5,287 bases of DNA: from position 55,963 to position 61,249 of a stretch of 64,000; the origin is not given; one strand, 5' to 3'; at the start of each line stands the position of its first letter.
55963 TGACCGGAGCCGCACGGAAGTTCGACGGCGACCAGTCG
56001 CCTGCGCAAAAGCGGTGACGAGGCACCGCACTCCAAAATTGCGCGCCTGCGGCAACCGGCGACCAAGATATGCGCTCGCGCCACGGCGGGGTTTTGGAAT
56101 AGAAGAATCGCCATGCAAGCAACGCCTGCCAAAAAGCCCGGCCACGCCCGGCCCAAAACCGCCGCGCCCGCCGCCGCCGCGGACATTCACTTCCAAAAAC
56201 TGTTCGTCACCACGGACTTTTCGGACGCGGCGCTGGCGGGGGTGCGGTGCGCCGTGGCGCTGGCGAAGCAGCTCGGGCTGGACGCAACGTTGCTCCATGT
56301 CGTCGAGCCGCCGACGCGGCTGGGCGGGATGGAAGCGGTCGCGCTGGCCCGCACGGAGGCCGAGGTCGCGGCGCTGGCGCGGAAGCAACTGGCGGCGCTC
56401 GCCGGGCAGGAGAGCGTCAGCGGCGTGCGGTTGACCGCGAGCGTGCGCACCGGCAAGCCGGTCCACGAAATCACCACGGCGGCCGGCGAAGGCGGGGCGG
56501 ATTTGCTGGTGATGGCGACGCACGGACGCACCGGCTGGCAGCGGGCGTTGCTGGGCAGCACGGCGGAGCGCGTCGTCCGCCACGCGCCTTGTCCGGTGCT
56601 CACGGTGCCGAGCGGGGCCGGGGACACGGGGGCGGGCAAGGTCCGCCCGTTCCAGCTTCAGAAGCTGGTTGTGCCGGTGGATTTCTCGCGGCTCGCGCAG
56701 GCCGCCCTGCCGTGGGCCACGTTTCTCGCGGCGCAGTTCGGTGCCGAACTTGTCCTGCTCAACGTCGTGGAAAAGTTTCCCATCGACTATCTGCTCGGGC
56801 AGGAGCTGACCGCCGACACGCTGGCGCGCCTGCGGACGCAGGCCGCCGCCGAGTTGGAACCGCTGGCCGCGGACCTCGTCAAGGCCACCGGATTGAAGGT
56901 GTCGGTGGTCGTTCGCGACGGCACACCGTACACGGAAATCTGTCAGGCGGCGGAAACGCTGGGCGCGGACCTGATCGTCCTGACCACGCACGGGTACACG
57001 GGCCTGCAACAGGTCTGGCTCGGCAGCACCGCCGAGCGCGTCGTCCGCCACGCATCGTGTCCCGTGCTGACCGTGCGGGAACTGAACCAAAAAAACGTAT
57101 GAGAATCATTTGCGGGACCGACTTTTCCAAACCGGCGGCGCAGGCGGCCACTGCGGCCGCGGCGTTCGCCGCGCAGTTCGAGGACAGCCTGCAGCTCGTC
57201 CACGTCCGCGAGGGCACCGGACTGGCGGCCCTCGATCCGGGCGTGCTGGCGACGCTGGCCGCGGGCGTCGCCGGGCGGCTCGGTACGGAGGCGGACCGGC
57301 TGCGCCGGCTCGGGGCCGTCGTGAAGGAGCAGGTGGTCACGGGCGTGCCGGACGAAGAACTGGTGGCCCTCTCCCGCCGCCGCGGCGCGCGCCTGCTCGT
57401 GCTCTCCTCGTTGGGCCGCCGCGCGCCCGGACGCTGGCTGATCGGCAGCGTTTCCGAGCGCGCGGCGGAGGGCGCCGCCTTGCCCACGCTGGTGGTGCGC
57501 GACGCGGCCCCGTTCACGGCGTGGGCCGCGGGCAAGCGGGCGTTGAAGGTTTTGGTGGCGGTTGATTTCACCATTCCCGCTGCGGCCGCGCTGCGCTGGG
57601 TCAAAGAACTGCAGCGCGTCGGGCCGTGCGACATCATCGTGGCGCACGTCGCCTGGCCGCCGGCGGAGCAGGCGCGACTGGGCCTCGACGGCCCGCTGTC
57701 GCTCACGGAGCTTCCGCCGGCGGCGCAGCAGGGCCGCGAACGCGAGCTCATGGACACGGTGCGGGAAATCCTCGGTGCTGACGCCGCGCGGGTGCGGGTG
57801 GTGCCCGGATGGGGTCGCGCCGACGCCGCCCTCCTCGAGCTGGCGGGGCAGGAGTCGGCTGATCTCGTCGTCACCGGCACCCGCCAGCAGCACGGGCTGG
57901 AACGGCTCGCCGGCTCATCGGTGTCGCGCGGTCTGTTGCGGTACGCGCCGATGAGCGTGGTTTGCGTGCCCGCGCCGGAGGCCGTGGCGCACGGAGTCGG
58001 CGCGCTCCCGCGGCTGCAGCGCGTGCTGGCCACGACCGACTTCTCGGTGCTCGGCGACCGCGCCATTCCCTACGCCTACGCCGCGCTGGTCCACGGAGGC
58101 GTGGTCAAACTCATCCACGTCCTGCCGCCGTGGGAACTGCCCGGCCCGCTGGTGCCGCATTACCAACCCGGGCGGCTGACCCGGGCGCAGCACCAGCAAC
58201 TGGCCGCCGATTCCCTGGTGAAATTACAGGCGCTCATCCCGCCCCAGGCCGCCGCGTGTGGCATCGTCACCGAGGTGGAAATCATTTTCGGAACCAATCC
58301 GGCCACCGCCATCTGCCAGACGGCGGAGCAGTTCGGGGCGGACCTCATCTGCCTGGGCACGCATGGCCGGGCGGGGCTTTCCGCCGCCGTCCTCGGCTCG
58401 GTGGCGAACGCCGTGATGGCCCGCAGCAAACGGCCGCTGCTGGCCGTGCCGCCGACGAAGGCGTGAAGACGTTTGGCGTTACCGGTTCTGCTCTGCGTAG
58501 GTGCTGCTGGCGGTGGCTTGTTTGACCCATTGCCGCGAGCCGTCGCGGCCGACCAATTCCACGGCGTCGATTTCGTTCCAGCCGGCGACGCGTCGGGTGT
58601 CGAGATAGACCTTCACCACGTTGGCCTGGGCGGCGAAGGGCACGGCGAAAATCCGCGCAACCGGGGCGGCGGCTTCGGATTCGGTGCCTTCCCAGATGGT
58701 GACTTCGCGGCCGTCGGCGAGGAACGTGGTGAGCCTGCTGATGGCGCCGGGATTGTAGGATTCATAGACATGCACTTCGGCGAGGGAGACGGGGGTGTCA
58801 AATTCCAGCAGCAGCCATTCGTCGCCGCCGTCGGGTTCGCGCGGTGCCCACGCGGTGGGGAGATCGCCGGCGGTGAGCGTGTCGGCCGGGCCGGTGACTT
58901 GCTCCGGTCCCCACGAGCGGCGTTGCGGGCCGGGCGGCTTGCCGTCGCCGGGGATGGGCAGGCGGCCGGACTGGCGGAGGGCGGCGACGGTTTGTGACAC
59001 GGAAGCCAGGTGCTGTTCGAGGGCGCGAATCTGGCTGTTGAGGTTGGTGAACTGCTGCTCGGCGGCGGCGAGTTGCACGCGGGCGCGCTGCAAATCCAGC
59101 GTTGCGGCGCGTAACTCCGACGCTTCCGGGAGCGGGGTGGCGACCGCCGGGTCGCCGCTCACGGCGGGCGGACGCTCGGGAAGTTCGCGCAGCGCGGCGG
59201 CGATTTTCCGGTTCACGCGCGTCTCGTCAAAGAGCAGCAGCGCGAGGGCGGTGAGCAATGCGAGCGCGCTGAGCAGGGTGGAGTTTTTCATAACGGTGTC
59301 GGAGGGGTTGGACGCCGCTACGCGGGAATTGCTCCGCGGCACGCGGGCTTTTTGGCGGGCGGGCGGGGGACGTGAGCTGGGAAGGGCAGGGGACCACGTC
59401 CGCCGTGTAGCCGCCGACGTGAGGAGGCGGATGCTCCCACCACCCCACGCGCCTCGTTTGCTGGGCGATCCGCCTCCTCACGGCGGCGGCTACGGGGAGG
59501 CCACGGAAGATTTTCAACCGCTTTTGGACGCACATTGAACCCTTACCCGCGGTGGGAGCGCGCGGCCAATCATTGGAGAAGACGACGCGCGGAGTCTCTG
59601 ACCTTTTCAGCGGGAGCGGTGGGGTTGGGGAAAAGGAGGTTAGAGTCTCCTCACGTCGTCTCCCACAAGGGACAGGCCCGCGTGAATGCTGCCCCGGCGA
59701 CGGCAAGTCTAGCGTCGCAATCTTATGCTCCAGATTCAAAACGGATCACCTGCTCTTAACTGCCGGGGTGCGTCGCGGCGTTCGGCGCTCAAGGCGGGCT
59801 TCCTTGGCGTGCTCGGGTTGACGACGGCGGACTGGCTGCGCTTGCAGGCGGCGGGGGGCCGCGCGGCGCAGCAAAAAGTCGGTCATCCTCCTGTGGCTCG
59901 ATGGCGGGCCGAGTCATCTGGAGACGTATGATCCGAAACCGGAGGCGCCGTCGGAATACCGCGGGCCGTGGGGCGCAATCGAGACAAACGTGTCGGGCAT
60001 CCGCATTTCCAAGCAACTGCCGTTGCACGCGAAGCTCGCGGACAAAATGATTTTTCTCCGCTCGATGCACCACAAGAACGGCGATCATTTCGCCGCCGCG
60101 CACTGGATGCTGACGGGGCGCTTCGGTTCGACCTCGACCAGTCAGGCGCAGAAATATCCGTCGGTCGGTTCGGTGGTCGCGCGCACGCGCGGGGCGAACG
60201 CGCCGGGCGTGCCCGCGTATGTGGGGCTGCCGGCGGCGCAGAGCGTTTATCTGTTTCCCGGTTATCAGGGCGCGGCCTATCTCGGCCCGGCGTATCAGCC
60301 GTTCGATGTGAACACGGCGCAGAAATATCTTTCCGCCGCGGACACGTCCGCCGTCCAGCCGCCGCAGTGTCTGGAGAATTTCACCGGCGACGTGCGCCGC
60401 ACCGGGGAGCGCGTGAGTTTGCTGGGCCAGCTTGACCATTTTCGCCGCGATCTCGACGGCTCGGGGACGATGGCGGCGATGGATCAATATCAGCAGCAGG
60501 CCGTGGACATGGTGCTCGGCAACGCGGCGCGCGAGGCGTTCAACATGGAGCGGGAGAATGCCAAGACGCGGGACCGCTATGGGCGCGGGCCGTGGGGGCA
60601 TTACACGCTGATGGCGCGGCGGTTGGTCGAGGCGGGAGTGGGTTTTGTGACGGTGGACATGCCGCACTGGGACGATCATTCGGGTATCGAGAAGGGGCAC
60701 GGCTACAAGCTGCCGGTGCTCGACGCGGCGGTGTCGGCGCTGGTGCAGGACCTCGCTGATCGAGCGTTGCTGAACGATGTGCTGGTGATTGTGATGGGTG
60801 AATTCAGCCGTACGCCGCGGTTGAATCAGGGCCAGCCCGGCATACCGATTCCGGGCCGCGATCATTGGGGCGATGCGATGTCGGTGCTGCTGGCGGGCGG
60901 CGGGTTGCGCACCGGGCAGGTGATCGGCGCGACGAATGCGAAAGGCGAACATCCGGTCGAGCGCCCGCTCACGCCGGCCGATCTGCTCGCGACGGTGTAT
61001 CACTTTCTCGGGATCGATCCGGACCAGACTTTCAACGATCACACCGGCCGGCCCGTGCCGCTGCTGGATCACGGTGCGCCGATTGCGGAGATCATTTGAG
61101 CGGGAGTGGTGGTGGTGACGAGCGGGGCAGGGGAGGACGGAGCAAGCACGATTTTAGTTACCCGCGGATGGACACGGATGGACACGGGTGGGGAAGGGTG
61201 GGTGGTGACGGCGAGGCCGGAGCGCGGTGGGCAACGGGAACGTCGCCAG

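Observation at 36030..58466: Candidate stress/hypoxia-type fermentation island: USP domains, P-type ATPases, LdhA, phosphoketolase-acetate kinase, plus decayed hpf, CA, TerC and glgP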

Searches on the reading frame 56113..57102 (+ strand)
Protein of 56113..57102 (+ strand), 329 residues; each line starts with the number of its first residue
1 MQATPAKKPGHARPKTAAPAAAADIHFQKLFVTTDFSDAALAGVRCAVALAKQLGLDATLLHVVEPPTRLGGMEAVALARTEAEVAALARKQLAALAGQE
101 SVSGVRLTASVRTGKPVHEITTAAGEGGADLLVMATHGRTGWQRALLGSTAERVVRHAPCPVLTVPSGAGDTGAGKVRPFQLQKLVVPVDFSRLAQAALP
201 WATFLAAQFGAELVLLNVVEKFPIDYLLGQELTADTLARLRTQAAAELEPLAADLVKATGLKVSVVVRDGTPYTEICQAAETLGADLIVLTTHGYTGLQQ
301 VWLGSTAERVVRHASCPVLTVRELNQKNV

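Call 6: search_protein_families(library=pfam, proteins=[window:56113-57102:+], max_evalue=0.001)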
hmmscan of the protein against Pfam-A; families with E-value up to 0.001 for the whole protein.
window:56113-57102:+ (329 aa): 1 family
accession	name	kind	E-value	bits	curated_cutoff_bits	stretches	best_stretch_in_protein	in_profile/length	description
PF00582.32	Usp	-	6.1e-69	231.5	24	2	183-322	3-141/141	Universal stress protein family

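Call 19: find_encoding_contigs(protein=window:56113-57102:+, flank=10000, max_places=6)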
Protein window:56113-57102:+ (329 aa): 11 contigs read that carry it; 6 places shown.
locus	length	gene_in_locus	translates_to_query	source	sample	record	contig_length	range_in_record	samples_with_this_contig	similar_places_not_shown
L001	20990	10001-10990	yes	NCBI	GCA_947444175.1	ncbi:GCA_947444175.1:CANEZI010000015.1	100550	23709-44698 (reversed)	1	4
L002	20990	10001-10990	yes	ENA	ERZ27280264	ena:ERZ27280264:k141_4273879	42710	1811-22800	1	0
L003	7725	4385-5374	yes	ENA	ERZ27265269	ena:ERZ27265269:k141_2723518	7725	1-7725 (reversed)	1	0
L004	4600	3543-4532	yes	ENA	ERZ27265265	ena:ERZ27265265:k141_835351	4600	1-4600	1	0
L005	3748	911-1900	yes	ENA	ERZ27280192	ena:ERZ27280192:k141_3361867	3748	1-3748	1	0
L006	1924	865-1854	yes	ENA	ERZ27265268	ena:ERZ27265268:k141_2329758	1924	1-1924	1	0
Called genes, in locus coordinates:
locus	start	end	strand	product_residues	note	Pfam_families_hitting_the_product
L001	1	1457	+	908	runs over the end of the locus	PF00690:Cation_ATPase_N, PF00122:E1-E2_ATPase, PF00702:Hydrolase, PF13246:Cation_ATPase, PF00689:Cation_ATPase_C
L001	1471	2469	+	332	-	PF00389:2-Hacid_dh, PF02826:2-Hacid_dh_C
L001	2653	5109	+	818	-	PF09364:XFP_N, PF03894:XFP, PF09363:XFP_C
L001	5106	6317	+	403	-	PF00871:Acetate_kinase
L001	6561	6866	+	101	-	-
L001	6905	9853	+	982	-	-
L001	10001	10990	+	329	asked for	PF00582:Usp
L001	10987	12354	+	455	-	PF00582:Usp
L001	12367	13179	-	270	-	PF25900:PAPPA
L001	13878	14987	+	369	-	PF07394:DUF1501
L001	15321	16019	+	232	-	-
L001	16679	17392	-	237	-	PF00072:Response_reg, PF00196:GerE, PF08281:Sigma70_r4_2 (weak)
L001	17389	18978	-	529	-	PF00072:Response_reg, PF00989:PAS, PF08448:PAS_4 (weak), PF13188:PAS_8 (weak), PF13426:PAS_9 (weak), PF08447:PAS_3, PF07730:HisKA_3, PF02518:HATPase_c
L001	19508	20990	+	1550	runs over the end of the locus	PF00932:LTD, PF08757:CotH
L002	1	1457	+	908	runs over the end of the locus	PF00690:Cation_ATPase_N, PF00122:E1-E2_ATPase, PF00702:Hydrolase, PF13246:Cation_ATPase, PF00689:Cation_ATPase_C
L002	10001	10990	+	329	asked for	PF00582:Usp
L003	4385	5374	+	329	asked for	PF00582:Usp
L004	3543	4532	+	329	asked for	PF00582:Usp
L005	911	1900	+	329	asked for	PF00582:Usp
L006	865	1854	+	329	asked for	PF00582:Usp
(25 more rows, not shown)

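Call 44: search_protein_families(library=ncbifam, proteins=[window:56113-57102:+], max_evalue=0.00001)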
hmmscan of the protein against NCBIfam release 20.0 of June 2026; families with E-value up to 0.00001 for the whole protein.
window:56113-57102:+ (329 aa): 3 families
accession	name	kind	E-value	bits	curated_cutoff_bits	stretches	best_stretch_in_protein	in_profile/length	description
NF011581.0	PRK15005.1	equivalog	1.3e-24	87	166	2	184-322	4-144/144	universal stress protein UspF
NF008380.0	PRK11175.1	equivalog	5.6e-20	71.5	227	2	264-322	242-300/313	universal stress protein UspE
NF012000.0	PRK15456.1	equivalog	2e-16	60.3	189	2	43-165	20-141/142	universal stress protein UspG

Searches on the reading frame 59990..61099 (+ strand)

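Call 6: search_protein_families(library=pfam, proteins=[window:59990-61099:+], max_evalue=0.001)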
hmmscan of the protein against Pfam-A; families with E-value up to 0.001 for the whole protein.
window:59990-61099:+ (369 aa): 1 family
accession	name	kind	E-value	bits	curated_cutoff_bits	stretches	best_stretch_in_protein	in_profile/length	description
PF07394.17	DUF1501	-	8.4e-83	279.1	27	1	2-369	42-390/390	Protein of unknown function (DUF1501)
